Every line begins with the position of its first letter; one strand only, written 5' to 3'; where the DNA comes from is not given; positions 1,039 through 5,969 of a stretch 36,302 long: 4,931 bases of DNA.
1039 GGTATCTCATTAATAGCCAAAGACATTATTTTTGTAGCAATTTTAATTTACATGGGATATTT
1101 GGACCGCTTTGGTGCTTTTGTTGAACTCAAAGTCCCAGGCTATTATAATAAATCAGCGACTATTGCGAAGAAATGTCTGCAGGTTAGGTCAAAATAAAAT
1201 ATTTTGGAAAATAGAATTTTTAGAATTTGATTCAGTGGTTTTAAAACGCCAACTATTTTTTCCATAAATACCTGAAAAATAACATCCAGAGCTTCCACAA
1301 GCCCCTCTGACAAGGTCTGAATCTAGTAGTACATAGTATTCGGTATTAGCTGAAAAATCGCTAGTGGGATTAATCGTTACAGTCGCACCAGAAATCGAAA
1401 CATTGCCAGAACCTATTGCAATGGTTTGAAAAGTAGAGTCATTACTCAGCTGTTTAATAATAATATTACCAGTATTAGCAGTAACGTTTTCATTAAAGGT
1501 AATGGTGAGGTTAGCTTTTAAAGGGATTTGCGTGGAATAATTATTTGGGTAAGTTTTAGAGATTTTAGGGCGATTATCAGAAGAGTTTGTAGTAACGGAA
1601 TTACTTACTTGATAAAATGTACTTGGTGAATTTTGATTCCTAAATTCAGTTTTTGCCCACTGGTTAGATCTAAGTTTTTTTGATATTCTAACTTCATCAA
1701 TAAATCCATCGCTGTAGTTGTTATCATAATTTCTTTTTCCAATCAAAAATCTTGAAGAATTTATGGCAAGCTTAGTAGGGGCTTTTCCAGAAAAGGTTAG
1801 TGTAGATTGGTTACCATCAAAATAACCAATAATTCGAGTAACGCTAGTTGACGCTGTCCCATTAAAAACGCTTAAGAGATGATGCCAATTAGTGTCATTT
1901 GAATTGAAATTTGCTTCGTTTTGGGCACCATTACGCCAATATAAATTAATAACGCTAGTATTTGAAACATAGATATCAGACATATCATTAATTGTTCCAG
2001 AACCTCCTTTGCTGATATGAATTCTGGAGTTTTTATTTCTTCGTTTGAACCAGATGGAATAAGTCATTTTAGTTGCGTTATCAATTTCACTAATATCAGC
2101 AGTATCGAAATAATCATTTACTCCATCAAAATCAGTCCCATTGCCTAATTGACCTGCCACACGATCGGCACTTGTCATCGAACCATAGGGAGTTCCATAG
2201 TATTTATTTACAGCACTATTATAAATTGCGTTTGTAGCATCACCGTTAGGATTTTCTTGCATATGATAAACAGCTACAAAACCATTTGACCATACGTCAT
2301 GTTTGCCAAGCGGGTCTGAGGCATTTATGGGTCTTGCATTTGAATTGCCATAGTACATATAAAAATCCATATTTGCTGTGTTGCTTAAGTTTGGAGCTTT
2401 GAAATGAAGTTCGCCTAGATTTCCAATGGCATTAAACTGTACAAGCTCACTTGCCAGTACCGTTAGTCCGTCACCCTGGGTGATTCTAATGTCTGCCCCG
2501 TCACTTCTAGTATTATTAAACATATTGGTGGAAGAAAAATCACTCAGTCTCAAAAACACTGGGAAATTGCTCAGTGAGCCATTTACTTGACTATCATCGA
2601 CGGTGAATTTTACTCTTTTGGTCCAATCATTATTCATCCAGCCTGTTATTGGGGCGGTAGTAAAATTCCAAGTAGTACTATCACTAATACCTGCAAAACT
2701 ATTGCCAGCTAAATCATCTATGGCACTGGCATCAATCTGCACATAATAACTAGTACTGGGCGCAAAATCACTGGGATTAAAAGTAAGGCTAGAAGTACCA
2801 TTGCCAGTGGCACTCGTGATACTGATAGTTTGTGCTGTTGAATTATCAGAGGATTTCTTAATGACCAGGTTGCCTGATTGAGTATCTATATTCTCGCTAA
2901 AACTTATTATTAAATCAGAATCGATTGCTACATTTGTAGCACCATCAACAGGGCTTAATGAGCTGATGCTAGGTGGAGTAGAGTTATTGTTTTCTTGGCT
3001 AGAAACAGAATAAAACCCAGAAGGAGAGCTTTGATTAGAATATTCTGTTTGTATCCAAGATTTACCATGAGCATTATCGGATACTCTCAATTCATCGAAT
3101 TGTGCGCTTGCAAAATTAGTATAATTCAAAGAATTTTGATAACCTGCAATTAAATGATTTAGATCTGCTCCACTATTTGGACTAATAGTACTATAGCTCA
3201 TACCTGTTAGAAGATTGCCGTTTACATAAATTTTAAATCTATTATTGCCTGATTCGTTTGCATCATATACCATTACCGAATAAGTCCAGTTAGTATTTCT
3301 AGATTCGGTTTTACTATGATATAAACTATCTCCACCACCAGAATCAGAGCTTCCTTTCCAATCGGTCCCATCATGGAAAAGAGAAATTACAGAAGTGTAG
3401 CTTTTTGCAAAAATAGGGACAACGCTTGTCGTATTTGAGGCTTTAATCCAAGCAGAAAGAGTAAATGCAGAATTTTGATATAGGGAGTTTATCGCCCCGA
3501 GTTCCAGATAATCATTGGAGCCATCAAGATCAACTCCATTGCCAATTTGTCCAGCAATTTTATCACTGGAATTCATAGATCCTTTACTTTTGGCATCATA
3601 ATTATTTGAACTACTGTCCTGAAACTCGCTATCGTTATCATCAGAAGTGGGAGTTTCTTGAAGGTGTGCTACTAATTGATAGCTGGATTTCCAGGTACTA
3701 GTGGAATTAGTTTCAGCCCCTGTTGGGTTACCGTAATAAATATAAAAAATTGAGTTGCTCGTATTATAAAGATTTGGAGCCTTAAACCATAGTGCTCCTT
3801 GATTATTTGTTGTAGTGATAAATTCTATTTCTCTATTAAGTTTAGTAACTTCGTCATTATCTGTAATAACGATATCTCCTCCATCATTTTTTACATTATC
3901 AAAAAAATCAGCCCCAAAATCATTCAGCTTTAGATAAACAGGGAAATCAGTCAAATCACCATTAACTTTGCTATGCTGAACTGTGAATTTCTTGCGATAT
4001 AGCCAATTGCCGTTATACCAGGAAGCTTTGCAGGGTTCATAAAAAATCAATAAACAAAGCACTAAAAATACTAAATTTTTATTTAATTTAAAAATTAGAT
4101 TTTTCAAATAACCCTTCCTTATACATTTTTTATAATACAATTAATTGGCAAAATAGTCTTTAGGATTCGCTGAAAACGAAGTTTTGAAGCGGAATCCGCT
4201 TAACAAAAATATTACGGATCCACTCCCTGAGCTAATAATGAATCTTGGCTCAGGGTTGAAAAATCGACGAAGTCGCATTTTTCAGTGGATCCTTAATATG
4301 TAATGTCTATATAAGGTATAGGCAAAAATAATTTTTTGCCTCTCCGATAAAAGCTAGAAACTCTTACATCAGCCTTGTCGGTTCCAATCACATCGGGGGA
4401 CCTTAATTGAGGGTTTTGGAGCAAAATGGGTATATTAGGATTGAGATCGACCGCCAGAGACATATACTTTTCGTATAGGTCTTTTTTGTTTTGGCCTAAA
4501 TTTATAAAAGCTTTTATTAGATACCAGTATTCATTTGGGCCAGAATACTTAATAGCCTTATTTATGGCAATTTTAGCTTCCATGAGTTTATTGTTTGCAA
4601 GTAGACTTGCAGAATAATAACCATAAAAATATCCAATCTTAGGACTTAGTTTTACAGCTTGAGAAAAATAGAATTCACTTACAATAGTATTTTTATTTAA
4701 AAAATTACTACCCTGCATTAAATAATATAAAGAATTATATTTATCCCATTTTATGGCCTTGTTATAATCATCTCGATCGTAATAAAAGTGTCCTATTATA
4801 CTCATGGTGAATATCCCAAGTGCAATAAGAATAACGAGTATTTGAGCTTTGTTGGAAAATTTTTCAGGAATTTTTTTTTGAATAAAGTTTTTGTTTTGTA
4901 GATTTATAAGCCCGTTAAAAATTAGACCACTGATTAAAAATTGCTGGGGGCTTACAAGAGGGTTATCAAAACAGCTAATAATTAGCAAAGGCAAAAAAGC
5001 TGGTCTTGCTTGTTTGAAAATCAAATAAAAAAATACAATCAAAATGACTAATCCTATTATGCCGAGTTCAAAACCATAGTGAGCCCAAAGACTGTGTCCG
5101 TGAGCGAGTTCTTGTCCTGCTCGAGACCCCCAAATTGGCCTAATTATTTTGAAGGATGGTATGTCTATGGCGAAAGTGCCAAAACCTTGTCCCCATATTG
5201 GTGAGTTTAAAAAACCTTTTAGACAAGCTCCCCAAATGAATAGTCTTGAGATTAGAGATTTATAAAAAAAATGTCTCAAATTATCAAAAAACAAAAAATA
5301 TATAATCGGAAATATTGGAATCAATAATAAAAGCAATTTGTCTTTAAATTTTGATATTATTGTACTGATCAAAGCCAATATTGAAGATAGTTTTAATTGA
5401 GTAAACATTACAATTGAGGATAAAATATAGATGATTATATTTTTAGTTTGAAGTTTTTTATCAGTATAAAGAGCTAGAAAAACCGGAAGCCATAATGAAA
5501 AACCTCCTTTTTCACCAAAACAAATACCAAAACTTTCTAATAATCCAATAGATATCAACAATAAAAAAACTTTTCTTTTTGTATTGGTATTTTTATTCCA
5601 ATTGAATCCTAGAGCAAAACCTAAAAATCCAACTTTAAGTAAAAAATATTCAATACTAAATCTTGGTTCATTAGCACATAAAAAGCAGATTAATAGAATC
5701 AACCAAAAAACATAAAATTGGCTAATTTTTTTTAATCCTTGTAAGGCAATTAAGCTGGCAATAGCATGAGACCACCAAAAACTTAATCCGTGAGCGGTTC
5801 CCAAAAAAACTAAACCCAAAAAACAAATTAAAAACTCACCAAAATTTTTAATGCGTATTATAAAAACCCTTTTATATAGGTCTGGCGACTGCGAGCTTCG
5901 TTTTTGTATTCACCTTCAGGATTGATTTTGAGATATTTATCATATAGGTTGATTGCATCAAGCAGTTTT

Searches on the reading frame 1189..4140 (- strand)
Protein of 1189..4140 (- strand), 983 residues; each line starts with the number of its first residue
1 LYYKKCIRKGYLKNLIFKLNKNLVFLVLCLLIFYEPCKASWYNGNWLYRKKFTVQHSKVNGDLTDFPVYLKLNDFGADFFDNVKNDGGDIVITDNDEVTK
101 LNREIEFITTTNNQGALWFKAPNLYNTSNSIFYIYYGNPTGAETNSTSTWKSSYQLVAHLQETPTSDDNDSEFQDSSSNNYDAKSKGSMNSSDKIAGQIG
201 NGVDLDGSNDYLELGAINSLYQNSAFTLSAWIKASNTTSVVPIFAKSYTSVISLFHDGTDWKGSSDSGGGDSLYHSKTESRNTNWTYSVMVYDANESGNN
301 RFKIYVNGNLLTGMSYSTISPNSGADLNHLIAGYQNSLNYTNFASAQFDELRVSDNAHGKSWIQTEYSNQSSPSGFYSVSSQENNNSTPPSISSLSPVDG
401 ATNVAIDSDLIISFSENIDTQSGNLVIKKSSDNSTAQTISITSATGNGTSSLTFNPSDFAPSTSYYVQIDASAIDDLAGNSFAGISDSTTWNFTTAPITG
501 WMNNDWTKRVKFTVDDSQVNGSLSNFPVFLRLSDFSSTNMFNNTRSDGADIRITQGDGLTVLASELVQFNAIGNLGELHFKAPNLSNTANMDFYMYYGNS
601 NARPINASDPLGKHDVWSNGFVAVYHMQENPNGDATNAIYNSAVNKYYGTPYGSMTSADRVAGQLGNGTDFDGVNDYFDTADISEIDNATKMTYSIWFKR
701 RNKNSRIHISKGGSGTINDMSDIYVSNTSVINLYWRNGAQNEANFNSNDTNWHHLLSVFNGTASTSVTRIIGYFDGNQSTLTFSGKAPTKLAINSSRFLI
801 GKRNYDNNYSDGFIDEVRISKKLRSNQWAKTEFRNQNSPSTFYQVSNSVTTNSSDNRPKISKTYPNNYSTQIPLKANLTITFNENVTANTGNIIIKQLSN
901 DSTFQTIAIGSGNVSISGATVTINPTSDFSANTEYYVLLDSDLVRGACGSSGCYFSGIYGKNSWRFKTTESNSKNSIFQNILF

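Call 55: search_protein_families(library=pfam, proteins=[window:1189-4140:-], max_evalue=0.001)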
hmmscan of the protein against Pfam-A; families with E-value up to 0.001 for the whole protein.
window:1189-4140:- (983 aa): 3 families
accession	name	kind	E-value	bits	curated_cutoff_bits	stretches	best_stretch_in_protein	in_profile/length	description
PF13205.12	Big_5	-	2.1e-34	118.8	23.6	2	387-495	2-105/105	Bacterial Ig-like domain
PF13385.13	Laminin_G_3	-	6.6e-24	85.2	27.6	2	206-363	1-150/151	Concanavalin A-like lectin/glucanases superfamily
PF10102.14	DUF2341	-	9.8e-12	45.6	23.4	1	86-147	1-61/84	Domain of unknown function (DUF2341)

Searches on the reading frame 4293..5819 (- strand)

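Call 55: search_protein_families(library=pfam, proteins=[window:4293-5819:-], max_evalue=0.001)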
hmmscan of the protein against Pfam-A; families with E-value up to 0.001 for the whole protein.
window:4293-5819:- (508 aa): 1 family
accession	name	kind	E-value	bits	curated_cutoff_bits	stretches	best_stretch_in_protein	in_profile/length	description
PF04932.20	Wzy_C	-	4e-06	27.1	31.7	1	144-261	38-149/149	O-Antigen ligase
